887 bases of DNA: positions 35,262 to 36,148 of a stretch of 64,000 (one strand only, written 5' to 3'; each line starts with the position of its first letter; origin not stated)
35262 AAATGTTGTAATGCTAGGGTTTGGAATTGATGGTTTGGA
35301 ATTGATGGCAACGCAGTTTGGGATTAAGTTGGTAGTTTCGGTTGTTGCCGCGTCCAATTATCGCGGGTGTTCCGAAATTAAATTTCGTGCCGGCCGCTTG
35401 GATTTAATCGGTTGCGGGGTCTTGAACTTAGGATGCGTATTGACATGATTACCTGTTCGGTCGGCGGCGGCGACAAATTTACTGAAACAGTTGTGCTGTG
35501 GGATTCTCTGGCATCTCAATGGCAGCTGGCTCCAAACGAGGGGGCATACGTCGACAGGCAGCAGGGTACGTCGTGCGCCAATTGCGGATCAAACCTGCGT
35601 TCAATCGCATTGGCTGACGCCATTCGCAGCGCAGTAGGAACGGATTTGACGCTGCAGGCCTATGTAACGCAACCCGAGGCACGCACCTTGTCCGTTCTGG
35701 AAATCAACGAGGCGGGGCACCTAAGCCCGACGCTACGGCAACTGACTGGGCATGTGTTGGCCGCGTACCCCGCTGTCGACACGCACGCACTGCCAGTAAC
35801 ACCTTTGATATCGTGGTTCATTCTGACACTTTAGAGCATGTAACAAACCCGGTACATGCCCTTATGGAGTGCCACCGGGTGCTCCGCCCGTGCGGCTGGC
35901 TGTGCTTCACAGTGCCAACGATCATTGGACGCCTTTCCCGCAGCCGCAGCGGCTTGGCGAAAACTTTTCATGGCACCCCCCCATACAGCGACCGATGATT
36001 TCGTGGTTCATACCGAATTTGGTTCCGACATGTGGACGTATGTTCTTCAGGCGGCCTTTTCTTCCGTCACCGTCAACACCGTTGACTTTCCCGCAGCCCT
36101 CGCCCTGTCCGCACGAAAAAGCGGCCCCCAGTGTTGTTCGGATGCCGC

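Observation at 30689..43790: Convergent pair of giant terminator, coiled-coil ruler and polymerase glycan synthases, one with a sulfotransferase-like cap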

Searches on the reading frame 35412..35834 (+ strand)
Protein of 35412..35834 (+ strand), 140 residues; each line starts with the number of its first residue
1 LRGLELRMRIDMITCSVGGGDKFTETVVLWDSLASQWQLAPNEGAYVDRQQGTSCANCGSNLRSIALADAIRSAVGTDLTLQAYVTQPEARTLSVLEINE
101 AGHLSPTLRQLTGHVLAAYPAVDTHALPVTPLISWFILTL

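Call 5: search_protein_families(library=pfam, proteins=[window:35412-35834:+], max_evalue=0.01)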
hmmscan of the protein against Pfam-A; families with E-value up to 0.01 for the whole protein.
window:35412-35834:+ (140 aa): 0 families

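Call 50: search_protein_families(library=pfam, proteins=[window:35412-35834:+], max_evalue=0.01)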
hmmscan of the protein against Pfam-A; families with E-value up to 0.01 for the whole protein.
window:35412-35834:+ (140 aa): 0 families

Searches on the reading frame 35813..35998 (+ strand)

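Call 50: search_protein_families(library=pfam, proteins=[window:35813-35998:+], max_evalue=0.01)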
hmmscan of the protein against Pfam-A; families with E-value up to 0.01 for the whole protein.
window:35813-35998:+ (61 aa): 1 family
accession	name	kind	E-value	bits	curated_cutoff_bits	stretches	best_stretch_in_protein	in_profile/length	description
PF08241.18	Methyltransf_11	-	2.5e-05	25.2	21.2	1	3-32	66-95/95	Methyltransferase domain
